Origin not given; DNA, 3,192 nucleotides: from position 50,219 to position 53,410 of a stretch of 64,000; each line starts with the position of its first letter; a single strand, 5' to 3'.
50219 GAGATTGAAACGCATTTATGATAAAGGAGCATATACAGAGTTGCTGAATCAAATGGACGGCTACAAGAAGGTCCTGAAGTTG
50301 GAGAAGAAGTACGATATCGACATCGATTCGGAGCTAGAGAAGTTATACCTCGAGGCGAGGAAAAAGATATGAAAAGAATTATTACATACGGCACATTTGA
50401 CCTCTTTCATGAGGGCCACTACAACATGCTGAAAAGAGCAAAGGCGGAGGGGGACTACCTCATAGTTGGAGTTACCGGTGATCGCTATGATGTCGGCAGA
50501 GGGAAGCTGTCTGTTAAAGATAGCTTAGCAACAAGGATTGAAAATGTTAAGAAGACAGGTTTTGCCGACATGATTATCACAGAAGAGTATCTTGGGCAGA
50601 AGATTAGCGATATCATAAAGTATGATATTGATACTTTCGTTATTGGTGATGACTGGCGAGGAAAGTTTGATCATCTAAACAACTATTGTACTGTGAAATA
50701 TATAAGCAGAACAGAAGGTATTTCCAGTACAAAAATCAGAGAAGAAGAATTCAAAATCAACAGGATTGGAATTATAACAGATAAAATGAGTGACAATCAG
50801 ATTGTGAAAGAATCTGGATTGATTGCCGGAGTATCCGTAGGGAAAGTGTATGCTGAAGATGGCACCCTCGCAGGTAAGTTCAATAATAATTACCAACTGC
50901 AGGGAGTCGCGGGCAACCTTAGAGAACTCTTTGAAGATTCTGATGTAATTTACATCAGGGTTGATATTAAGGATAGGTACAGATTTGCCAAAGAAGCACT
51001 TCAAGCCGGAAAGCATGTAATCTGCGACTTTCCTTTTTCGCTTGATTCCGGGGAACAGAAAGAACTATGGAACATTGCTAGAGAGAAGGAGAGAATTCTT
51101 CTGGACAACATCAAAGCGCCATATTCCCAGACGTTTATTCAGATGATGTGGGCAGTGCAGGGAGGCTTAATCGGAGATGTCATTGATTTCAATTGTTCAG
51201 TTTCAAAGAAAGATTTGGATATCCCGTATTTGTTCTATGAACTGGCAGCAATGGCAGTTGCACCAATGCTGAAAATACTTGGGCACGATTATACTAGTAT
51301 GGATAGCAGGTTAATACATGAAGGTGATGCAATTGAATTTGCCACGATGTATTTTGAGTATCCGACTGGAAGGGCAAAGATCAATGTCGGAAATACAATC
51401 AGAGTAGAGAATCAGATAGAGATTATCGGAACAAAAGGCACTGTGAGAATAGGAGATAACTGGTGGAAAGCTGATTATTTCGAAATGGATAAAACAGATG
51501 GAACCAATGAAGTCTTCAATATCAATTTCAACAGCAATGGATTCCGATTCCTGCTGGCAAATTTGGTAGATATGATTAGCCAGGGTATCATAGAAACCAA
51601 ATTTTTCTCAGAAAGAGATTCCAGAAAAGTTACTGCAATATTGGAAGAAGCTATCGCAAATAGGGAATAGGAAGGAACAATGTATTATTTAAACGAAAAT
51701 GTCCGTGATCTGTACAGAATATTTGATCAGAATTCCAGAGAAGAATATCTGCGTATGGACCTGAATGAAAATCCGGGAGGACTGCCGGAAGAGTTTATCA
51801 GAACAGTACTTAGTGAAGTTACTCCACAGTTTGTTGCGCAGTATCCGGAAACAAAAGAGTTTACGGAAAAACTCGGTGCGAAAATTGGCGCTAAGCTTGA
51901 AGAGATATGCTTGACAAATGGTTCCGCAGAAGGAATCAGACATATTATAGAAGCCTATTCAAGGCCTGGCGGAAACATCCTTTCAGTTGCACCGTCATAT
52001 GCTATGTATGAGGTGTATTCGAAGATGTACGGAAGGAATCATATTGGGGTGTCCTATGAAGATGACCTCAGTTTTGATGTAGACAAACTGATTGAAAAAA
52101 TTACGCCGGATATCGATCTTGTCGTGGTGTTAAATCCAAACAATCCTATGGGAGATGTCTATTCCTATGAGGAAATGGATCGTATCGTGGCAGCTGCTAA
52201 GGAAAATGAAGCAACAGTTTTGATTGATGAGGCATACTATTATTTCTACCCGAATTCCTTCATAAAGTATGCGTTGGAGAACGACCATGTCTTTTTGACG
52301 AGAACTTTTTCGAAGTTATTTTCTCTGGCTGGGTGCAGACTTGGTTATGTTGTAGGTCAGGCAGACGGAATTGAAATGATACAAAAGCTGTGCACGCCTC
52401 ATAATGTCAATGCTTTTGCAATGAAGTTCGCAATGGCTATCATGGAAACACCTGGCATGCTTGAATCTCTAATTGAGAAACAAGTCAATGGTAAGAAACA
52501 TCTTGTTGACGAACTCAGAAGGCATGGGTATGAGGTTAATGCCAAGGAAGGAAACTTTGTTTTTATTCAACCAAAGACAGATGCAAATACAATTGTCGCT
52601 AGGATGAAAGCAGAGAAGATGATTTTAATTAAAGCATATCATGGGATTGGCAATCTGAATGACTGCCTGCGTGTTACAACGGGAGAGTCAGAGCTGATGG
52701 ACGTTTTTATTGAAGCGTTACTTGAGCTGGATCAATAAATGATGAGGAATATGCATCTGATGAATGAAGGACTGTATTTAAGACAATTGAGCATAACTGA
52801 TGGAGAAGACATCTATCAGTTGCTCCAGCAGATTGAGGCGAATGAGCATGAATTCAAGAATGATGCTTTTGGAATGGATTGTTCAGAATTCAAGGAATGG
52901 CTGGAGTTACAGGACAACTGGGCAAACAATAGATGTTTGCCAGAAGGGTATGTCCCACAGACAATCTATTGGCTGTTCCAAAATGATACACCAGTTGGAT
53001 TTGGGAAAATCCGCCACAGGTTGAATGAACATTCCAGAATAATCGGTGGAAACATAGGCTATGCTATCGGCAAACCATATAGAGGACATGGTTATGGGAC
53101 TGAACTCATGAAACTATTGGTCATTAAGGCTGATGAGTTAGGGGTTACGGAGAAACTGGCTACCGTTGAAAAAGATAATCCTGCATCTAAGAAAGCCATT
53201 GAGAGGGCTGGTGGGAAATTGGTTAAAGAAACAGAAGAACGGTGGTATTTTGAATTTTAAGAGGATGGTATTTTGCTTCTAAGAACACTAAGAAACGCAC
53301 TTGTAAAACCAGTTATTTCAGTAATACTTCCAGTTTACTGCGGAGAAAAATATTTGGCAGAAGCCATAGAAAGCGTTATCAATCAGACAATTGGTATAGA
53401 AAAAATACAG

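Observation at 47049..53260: Candidate pathway for a CDP-activated amino-alcohol (serinol-phosphate-like) head group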

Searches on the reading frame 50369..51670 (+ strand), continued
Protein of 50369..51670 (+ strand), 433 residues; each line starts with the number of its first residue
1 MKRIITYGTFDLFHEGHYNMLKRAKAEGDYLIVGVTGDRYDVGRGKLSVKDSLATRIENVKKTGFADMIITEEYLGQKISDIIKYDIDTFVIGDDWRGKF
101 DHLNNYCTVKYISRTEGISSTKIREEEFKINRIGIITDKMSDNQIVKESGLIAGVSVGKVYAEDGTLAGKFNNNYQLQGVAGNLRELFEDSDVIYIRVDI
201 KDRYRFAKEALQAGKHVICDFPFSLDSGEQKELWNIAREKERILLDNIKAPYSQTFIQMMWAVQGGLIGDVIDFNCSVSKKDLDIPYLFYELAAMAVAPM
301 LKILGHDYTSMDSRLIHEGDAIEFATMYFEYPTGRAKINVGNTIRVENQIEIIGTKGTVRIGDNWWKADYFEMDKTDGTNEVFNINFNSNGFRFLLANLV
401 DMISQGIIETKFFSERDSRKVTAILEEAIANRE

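Call 77: search_protein_families(library=ncbifam, proteins=[L004:10515-11636:+, L014:6484-7275:+], max_evalue=0.001)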
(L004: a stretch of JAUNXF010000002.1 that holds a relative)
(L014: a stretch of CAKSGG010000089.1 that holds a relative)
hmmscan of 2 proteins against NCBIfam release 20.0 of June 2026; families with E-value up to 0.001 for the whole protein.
L004:10515-11636:+ (374 aa): 7 families
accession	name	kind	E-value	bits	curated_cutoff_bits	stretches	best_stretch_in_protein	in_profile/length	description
TIGR00745.1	apbA_panE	subfamily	1e-07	31.6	141.35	1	5-170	1-164/305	2-dehydropantoate 2-reductase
NF000942.0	PRK00094.1-4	subfamily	9.3e-07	28.3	257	1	3-99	2-100/334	NAD(P)H-dependent glycerol-3-phosphate dehydrogenase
NF005093.0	PRK06522.2-4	equivalog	2.3e-06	27.2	308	1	3-79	3-78/304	2-dehydropantoate 2-reductase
NF000945.0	PRK00094.2-3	equivalog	2.8e-05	24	491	1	4-93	1-93/352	NAD(P)H-dependent glycerol-3-phosphate dehydrogenase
NF004863.0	PRK06223.1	subfamily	3.3e-05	23.2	283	1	2-78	2-78/313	malate dehydrogenase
NF000941.0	PRK00094.1-3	equivalog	8.5e-05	21.9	423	1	4-91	2-91/336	NAD(P)H-dependent glycerol-3-phosphate dehydrogenase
NF000940.0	PRK00094.1-2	subfamily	0.00078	19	202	0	4-94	1-92/330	NAD(P)H-dependent glycerol-3-phosphate dehydrogenase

L014:6484-7275:+ (264 aa): 0 families

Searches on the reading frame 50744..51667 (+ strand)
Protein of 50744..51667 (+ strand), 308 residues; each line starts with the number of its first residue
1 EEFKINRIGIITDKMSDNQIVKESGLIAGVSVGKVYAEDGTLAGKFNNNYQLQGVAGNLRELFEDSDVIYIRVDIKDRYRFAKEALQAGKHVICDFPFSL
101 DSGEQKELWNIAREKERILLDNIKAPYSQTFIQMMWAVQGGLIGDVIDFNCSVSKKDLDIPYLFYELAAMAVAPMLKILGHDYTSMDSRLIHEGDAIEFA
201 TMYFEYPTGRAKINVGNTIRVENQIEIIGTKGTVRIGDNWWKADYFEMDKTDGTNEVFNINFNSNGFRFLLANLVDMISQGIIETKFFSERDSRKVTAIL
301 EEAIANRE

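Call 36: search_solved_structures(query=window:50744-51667:+, max_evalue=0.001, show_alignments=4)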
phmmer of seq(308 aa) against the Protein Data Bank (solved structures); distinct sequences matched with E-value up to 0.001: 21.
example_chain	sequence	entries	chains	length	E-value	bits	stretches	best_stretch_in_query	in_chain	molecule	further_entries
3e9m_A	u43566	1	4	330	6.9e-12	48.4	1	56-264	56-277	Oxidoreductase, Gfo/Idh/MocA family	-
3evn_A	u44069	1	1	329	7.4e-12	48.3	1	41-254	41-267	Oxidoreductase, Gfo/Idh/MocA family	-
3e82_A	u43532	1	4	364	8.6e-07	31.6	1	65-151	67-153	Putative oxidoreductase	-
3rc9_A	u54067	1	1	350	1e-06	31.4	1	64-153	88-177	Sugar 3-ketoreductase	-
3f4l_A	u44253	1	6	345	1.3e-06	31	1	57-151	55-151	Putative oxidoreductase yhhX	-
3rcb_A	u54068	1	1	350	1.4e-06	30.9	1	64-153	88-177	Sugar 3-ketoreductase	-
3rbv_A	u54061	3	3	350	1.4e-06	30.9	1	64-153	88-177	Sugar 3-ketoreductase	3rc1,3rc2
3rc7_A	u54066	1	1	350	1.4e-06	30.9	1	64-153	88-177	Sugar 3-ketoreductase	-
1lc0_A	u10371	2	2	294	2.9e-06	29.9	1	64-121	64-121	Biliverdin Reductase A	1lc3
1gcu_A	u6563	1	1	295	2.9e-06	29.9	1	64-121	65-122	BILIVERDIN REDUCTASE A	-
3hnp_A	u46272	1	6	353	7.2e-06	28.6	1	57-152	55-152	Oxidoreductase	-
1zh8_A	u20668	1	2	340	3.2e-05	26.5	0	59-152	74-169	oxidoreductase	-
3fhl_A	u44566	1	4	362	7.1e-05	25.3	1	50-152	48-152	Putative oxidoreductase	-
4had_A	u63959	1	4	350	8.7e-05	25.1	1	8-145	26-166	Probable oxidoreductase protein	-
2h63_A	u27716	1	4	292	9.2e-05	25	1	64-121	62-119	Biliverdin reductase A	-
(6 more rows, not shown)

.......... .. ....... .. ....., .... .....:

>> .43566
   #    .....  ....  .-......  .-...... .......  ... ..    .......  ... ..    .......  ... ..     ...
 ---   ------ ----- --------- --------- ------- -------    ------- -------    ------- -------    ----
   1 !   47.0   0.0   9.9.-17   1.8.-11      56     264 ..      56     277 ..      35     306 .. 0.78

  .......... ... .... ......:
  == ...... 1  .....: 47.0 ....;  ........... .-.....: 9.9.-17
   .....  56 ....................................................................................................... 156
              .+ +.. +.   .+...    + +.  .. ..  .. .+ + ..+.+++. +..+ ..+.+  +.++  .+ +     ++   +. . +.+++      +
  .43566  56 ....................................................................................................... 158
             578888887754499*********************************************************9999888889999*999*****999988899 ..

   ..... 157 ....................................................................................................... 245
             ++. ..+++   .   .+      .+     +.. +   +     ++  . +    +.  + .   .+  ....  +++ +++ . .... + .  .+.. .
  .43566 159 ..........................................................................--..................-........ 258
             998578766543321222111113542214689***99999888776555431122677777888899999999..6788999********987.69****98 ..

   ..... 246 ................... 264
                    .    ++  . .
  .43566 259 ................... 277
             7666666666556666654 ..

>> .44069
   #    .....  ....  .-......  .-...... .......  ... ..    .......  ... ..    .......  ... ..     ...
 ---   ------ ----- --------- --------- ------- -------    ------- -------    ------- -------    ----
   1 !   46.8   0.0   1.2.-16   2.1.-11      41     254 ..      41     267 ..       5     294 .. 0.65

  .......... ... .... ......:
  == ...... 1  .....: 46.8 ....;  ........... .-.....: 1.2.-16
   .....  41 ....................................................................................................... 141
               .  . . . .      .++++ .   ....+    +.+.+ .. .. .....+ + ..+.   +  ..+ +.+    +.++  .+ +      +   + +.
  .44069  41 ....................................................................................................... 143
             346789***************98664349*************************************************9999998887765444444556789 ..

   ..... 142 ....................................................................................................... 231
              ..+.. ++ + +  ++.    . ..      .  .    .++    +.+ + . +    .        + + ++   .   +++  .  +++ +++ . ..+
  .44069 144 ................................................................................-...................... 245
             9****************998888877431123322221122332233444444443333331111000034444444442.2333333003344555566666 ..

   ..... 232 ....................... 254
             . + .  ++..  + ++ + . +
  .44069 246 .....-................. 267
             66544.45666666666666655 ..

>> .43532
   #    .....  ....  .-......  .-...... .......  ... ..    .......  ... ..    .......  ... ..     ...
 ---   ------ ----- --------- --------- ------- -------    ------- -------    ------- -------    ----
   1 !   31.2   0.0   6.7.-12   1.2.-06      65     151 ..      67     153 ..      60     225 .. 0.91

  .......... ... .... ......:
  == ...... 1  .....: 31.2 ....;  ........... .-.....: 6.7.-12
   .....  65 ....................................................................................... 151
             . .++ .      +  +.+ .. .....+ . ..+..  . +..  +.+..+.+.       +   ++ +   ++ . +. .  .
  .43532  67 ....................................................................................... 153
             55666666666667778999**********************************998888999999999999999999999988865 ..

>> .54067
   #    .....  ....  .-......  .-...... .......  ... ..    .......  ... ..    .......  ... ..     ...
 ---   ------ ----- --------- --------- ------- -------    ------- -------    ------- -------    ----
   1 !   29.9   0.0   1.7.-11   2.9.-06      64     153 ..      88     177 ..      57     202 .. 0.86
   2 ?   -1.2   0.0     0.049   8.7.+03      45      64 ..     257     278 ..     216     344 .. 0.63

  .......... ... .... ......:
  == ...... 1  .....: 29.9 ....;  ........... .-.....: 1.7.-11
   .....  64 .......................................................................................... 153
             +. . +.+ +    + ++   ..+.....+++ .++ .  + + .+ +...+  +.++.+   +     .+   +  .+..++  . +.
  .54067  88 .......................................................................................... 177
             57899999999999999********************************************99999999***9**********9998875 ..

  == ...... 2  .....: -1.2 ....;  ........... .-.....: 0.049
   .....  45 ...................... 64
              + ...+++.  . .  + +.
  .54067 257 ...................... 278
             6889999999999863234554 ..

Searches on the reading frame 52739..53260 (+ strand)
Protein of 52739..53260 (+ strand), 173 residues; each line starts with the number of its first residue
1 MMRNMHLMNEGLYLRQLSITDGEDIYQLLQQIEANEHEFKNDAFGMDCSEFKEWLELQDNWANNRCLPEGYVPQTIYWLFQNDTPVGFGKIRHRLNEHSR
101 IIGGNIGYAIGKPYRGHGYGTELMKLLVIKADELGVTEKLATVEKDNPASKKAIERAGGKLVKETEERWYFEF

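Call 5: search_protein_families(library=pfam, proteins=[window:52739-53260:+], max_evalue=0.01)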
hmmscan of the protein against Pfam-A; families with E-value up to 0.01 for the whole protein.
window:52739-53260:+ (173 aa): 4 families
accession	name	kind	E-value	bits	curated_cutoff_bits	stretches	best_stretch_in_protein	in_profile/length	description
PF13302.13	Acetyltransf_3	-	5.3e-17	63.2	25.4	1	12-159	2-137/138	Acetyltransferase (GNAT) domain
PF00583.31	Acetyltransf_1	-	5.9e-12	46.3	20.7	1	61-158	27-115/116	Acetyltransferase (GNAT) family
PF13508.13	Acetyltransf_7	-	2e-05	25.3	27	1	76-144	4-68/84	Acetyltransferase (GNAT) domain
PF13673.13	Acetyltransf_10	-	0.0068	16.8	23.6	1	75-162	32-110/128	Acetyltransferase (GNAT) domain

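Call 6: search_protein_families(library=ncbifam, proteins=[window:52739-53260:+], max_evalue=0.01)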
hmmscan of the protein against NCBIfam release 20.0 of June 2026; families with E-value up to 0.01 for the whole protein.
window:52739-53260:+ (173 aa): 3 families
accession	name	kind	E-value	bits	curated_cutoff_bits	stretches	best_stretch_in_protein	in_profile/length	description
NF058543.1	ActPatMycb56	equivalog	2.4e-05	23.3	460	1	104-164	219-279/317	acetyltransferase Pat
NF040503.1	resist_ArsN1a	equivalog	0.0027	17.5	170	1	110-160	84-134/159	arsinothricin resistance N-acetyltransferase ArsN1 family A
TIGR01575.1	rimI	equivalog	0.0034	17.5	86.4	1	69-161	26-114/132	ribosomal protein S18-alanine N-acetyltransferase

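Call 63: search_solved_structures(query=window:52739-53260:+, max_evalue=0.01)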
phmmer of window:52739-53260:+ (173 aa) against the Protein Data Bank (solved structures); distinct sequences matched with E-value up to 0.01: 3.
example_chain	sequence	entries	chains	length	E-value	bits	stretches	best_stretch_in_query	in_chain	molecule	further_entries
4orf_A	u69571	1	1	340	0.00011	25.5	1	104-164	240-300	Acetyltransferase Pat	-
4oll_A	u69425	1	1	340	0.00011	25.5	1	104-164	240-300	Acetyltransferase Pat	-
4onu_A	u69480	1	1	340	0.00015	25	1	104-164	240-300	Acetyltransferase Pat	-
